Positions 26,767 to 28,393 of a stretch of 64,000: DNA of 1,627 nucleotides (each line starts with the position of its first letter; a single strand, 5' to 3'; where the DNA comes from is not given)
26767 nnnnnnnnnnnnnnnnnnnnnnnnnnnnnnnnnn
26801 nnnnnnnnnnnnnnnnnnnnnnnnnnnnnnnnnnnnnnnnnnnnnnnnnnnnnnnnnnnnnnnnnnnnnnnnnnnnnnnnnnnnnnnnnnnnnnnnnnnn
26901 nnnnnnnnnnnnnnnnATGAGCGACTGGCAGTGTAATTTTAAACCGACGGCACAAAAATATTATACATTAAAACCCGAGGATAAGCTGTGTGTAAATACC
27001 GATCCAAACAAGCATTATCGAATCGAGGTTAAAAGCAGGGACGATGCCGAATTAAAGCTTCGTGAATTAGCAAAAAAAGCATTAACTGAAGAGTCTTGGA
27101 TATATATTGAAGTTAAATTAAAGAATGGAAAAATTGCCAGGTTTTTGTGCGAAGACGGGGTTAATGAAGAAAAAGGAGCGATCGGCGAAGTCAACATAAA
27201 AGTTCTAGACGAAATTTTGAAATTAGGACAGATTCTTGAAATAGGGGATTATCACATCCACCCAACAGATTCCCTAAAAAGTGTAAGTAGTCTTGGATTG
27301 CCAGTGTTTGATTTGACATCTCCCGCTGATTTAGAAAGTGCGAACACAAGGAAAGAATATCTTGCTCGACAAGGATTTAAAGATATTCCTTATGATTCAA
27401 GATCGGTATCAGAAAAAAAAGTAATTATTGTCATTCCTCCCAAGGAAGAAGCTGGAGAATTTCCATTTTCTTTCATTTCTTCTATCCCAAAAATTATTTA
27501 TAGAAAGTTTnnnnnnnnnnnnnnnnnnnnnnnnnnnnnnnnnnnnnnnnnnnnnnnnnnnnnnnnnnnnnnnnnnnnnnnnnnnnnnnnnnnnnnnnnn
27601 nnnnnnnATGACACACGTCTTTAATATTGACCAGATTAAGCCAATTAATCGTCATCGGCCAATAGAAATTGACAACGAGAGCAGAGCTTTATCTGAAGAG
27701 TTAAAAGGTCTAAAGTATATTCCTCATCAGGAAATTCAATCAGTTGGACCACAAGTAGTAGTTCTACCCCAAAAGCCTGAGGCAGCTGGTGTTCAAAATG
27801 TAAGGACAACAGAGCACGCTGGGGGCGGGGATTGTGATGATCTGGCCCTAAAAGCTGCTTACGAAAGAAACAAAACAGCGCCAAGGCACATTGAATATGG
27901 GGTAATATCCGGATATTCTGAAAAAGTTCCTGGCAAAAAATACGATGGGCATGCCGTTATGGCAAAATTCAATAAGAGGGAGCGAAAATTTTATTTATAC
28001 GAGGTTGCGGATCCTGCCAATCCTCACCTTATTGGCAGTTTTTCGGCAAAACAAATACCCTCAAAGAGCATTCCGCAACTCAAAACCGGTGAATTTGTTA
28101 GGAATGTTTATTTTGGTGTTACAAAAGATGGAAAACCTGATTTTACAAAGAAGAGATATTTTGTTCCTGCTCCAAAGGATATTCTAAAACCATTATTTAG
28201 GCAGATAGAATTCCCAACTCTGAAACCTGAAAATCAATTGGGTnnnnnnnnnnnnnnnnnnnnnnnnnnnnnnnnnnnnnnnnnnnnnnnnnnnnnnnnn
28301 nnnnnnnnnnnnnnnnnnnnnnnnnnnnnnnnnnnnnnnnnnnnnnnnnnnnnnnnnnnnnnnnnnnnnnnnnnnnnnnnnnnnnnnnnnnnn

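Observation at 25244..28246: Uncharacterised three-gene cassette: PPP-like metallophosphatase (novel N-domain), unknown 198-aa protein, mini transglutaminase-like Cys protease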

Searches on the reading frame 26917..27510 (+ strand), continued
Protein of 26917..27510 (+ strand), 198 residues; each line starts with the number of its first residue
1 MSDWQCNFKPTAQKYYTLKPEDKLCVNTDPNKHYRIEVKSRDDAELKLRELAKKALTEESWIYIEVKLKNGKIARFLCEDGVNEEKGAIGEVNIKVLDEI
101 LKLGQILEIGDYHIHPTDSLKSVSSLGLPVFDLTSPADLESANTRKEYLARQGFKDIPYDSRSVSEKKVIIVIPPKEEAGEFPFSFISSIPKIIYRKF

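Call 100: find_encoding_contigs(protein=P0010, flank=7000, max_places=3)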
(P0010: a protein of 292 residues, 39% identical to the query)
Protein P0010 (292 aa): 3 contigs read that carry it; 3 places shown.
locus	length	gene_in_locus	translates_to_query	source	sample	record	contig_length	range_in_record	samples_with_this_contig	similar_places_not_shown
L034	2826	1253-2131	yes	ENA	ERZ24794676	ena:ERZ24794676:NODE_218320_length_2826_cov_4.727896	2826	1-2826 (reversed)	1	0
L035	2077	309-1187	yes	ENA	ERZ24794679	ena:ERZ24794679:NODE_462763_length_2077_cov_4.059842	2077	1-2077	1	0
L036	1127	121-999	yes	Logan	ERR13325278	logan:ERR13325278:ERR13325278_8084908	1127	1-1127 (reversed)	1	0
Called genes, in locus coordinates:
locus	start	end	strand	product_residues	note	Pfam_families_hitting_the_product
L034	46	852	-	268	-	PF01791:DeoC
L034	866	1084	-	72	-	-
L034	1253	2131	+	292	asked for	-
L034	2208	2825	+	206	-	?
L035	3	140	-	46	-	?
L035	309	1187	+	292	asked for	-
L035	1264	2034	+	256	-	-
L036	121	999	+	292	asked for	-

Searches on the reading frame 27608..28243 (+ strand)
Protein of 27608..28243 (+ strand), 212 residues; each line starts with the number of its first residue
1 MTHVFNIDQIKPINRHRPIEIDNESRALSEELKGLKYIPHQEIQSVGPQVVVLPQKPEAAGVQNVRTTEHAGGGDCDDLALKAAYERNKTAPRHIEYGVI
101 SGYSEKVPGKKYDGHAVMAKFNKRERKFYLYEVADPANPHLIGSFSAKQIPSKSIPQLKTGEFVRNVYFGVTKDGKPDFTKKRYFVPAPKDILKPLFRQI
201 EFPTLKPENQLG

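Call 3: search_protein_families(library=pfam, proteins=[window:27608-28243:+], max_evalue=10)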
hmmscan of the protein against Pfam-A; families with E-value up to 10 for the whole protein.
window:27608-28243:+ (212 aa): 0 families

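Call 4: search_protein_families(library=ncbifam, proteins=[window:27608-28243:+], max_evalue=10)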
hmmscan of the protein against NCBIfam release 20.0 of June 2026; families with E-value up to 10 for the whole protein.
window:27608-28243:+ (212 aa): 0 families

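Call 5: search_protein_families(library=padloc, proteins=[window:27608-28243:+], max_evalue=10)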
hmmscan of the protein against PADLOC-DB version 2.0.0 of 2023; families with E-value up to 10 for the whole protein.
window:27608-28243:+ (212 aa): 0 families

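Call 7: find_homologous_proteins(query=window:27608-28243:+, max_evalue=0.001)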
Query window:27608-28243:+ (212 aa): 2 proteins with E <= 0.001 among 98 candidates.
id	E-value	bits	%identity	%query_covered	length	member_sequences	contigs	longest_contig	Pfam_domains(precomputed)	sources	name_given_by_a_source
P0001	3.6e-139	479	100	100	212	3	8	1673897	-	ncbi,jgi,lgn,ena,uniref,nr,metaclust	ncbi:hypothetical protein A2276_05000 [candidate division WOR-1 bacterium RIFOXYA12_FULL_43_27]|unir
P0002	2.3e-101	356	76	100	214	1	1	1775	-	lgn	-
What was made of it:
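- Closest known: BTLCP / LapG-type bacterial transglutaminase-like cysteine proteinases. Different: Only two members are known (call 7).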

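Call 10: search_protein_families(library=phrogs, proteins=[window:27608-28243:+], max_evalue=10)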
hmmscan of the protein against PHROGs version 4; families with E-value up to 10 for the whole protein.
window:27608-28243:+ (212 aa): 1 family
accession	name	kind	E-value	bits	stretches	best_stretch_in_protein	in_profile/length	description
phrog_17767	-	unknown function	0.21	12.3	1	82-137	106-161/247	-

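Call 11: find_encoding_contigs(protein=P0002, flank=10000, max_places=10)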
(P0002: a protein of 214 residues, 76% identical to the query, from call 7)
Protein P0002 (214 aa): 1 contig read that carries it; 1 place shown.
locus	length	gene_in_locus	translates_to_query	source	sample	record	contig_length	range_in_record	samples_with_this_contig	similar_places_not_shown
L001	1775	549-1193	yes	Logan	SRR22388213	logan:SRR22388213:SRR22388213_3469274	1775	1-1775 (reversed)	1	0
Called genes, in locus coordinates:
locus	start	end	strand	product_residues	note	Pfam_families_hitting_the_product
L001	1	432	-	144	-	?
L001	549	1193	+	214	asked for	-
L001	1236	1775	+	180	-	?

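Call 19: search_solved_structures(query=window:27608-28243:+, max_evalue=10, show_alignments=2)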
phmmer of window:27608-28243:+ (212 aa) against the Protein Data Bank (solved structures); distinct sequences matched with E-value up to 10: 2.
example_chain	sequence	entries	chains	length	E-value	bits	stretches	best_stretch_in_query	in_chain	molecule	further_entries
8yvj_A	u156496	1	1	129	1.2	12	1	83-118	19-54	H5.2 nanobody (VHH)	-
4wak_A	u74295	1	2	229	1.8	11.4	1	119-164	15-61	Carbonic anhydrase 2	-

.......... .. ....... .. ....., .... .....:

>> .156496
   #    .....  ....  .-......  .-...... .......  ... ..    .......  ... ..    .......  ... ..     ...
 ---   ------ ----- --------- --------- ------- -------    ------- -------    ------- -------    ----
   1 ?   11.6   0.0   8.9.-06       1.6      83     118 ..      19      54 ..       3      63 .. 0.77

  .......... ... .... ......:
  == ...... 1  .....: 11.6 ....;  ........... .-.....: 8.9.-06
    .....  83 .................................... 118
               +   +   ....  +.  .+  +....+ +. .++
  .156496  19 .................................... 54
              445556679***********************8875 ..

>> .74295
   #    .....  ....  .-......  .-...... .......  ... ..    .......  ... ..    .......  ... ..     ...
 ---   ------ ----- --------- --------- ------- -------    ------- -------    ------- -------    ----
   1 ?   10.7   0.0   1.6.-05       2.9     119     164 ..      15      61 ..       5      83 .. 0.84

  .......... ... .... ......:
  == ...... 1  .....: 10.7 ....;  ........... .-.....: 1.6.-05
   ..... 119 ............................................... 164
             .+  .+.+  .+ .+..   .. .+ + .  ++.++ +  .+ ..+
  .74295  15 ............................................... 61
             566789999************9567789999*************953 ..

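Call 27: find_related_loci(query=A1, collection=genome_contigs, flank=10000)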
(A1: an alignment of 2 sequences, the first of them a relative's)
Query A1 (212 aa) in genome_contigs; peptide patterns used: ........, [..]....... (x = any residue, [..] = any of these).
441 stretches matched a pattern, but none encodes a relative of the query by tblastn (E <= 1e-3).

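Call 28: predict_structure(alignment_id=A1)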
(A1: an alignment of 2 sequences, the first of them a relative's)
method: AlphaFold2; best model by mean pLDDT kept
length: 212 residues; sequences in the alignment: 2
mean_pLDDT: 42.3   pTM: 0.42
mean pLDDT of the five models: 42.3, 42.3, 41.0, 32.6, 32.1
residues with pLDDT >= 90: 0; 70-90: 16; 50-70: 44; < 50: 152
segments of 3 or more residues with pLDDT < 50: 1-74, 101-114, 148-175, 177-212
pLDDT, mean of each block of 10 residues (from residue 1): 32 31 38 26 22 23 26 49 71 69 37 57 67 63 53 33 39 44 42 40 29 31
secondary structure, 60 per line:
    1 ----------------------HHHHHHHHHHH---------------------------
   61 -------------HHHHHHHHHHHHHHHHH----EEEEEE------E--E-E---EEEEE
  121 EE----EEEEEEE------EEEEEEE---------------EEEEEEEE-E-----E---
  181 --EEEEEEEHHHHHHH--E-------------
elements in order: H23-33 H74-90 E95-100 E116-122 E127-133 E140-146 E162-169 E183-189 H190-196
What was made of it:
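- On BTLCP / LapG-type transglutaminase-like cysteine peptidases: AF2 pLDDT 42 (call 28).
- The predicted helix begins at the Cys (call 28).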

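Call 29: find_related_loci(query=A1, collection=metagenome_contigs, flank=10000)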
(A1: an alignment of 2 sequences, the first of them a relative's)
Query A1 (212 aa) in metagenome_contigs; peptide patterns used: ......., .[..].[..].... (x = any residue, [..] = any of these).
324 stretches matched a pattern, but none encodes a relative of the query by tblastn (E <= 1e-3).

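Call 48: search_solved_structures(query=A1, max_evalue=10, show_alignments=3)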
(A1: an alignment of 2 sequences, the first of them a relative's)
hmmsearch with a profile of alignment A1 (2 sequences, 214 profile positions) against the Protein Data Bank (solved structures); distinct sequences matched with E-value up to 10: 0.

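Call 66: find_related_loci(query=A1, collection=viral_contigs, flank=8000)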
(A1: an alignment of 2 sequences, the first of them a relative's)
Query A1 (212 aa) in viral_contigs; peptide patterns used: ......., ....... (x = any residue, [..] = any of these).
124 stretches matched a pattern, but none encodes a relative of the query by tblastn (E <= 1e-3).

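Call 68: search_dna_similar(query=window:27608-28243:+, collection=plasmids, mode=protein, max_evalue=1, max_rows=10)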
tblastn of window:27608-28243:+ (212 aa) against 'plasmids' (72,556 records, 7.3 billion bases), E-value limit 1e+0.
No match.

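Call 110: fold_search(model_id=the predicted structure, library=pdb)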
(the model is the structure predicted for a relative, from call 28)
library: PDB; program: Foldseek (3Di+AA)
matches with E <= 10: 902; with E <= 0.001: 0
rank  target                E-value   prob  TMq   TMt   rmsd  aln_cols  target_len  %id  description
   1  4b1m_C                4.7e-02  0.33  0.16  0.20  11.0       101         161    8  CARBOHYDRATE BINDING MODULE CBM66 FROM BACILLUS SUBTILIS (released 2012-12-12)
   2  4azz_A                8.2e-02  0.14  0.15  0.18  15.1       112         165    6  Carbohydrate binding module CBM66 from Bacillus subtilis (released 2012-07-25)
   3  4b1m_A                9.3e-02  0.14  0.14  0.18  14.9       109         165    6  CARBOHYDRATE BINDING MODULE CBM66 FROM BACILLUS SUBTILIS (released 2012-12-12)
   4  4aye_C                9.9e-02  0.33  0.21  0.18  10.1       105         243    8  Structure of a complex between CCPs 6 and 7 of Human Complement Factor H and Neisseria meningitidis FHbp Variant 1 E28 (released 2012-11-07)
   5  7ket_C                1.1e-01  0.30  0.20  0.18   9.0        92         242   10  Factor H enhancing human antibody fragment (Fab) to meningococcal Factor H binding protein (released 2021-06-09)
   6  5nqz_B                1.2e-01  0.28  0.19  0.16   9.1        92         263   10  Structure of a fHbp(V1.1):PorA(P1.16) chimera. Fusion at fHbp position 309. (released 2018-02-28)
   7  5o14_B                1.3e-01  0.33  0.21  0.20  10.0       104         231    9  Co-crystal structure of a cross-reactive bactericidal human antibody targeting meningococcal vaccine antigen factor H  (released 2018-02-14)
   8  2y7s_A                1.3e-01  0.28  0.21  0.19  10.2       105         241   10  Structure of a designed meningococcal antigen (factor H binding protein, mutant G1) inducing broad protective immunity (released 2011-07-27)
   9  6sfb_B                1.5e-01  0.47  0.17  0.11   4.6        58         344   17  EED in complex with a triazolopyrimidine (released 2019-09-25)
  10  5h15_A                1.5e-01  0.18  0.19  0.13  10.9       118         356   11  EED in complex with PRC2 allosteric inhibitor EED709 (released 2017-01-25)
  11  4ayd_D                1.6e-01  0.25  0.20  0.18  10.1       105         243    8  Structure of a complex between CCPs 6 and 7 of Human Complement Factor H and Neisseria meningitidis FHbp Variant 1 R10 (released 2012-11-07)
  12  5u62_B                1.7e-01  0.47  0.17  0.11   4.1        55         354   18  Crystal structure of EED in complex with H3K27Me3 peptide and 6-(benzo[d][1,3]dioxol-4-ylmethyl)-5,6,7,8-tetrahydroimi (released 2017-01-11)
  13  5h15_B                1.7e-01  0.41  0.15  0.09   5.0        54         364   15  EED in complex with PRC2 allosteric inhibitor EED709 (released 2017-01-25)
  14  9mrj                  1.7e-01  0.28  0.21  0.19   9.9       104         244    9  Neisseria meningitidis factor H binding protein (released 2026-02-04)
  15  4b1l                  1.7e-01  0.18  0.17  0.21  11.3       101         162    7  CARBOHYDRATE BINDING MODULE CBM66 FROM BACILLUS SUBTILIS (released 2012-12-12)
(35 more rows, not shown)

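Call 113: list_cluster_members(proteins=[P0001, P0003, P0005, P0002])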
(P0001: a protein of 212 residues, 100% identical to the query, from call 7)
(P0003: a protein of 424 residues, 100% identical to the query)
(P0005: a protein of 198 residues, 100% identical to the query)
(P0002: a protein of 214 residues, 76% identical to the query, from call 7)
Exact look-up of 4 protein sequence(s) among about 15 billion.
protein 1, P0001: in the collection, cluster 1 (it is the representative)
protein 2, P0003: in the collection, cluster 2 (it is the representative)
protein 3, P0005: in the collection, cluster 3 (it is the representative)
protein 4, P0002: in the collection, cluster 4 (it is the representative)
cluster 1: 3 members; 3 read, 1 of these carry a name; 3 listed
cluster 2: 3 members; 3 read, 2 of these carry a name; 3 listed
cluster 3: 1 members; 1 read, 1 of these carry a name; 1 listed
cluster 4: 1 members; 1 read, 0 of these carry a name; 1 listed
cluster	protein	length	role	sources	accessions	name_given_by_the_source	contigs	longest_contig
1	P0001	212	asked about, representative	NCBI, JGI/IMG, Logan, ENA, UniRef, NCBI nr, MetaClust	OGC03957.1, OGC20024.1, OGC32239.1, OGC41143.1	hypothetical protein A2276_05000 [candidate division WOR-1 bacterium RIFOXYA12_FULL_43_27] | Uncharacterized protein n=1 Tax=candidate division WOR-1 bacterium RIFOXYC2_FULL_46_14 ... | MAG: hypothetical protein A2276_05000 [candidate division WOR-1 bacterium ...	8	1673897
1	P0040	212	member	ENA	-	-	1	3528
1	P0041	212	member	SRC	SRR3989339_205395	-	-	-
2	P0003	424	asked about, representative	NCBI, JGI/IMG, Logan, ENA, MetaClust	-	\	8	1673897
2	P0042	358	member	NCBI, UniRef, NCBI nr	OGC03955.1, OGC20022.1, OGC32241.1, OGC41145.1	hypothetical protein A2276_04990 [candidate division WOR-1 bacterium RIFOXYA12_FULL_43_27] | Calcineurin-like phosphoesterase domain-containing protein n=1 Tax=candidate division ... | MAG: hypothetical protein A2276_04990 [candidate division WOR-1 bacterium ...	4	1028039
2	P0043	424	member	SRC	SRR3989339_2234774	-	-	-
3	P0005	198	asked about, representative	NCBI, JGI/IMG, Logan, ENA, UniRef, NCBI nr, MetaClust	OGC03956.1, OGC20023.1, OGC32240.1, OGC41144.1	hypothetical protein A2276_04995 [candidate division WOR-1 bacterium RIFOXYA12_FULL_43_27] | Uncharacterized protein n=1 Tax=candidate division WOR-1 bacterium RIFOXYC2_FULL_46_14 ... | MAG: hypothetical protein A2276_04995 [candidate division WOR-1 bacterium ...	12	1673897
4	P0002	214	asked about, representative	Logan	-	-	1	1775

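Call 117: search_protein_families(library=pfam, proteins=[L001:1236-1775:+], max_evalue=0.01)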
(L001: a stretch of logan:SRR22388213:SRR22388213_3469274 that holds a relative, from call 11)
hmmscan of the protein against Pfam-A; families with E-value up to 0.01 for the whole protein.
L001:1236-1775:+ (180 aa): 2 families
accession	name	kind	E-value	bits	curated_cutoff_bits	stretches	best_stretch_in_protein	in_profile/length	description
PF13784.11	Fic_N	-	4.6e-06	27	26.7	1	24-93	15-78/82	Fic/DOC family N-terminal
PF02661.23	Fic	-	5e-06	27.7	24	1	104-178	1-63/93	Fic/DOC family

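Call 118: search_protein_families(library=padloc, proteins=[L001:1236-1775:+], max_evalue=0.01)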
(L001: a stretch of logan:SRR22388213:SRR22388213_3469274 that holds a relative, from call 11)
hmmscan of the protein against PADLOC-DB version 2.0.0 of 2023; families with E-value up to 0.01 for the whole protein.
L001:1236-1775:+ (180 aa): 5 families
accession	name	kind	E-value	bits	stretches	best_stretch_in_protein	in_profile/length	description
PDLC03963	SoFic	-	1.1e-27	95.3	1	32-176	47-180/361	-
PDLC04840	PDC-S04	-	4.7e-14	50.6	1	41-169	8-130/227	-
PDLC04836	PDC-S04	-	1.8e-11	41.7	1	49-169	30-149/244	-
PDLC04837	PDC-S04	-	1.3e-08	32.5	1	51-173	32-149/234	-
PDLC04966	PDC-S24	-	3.9e-07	27.3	1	92-179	220-307/497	-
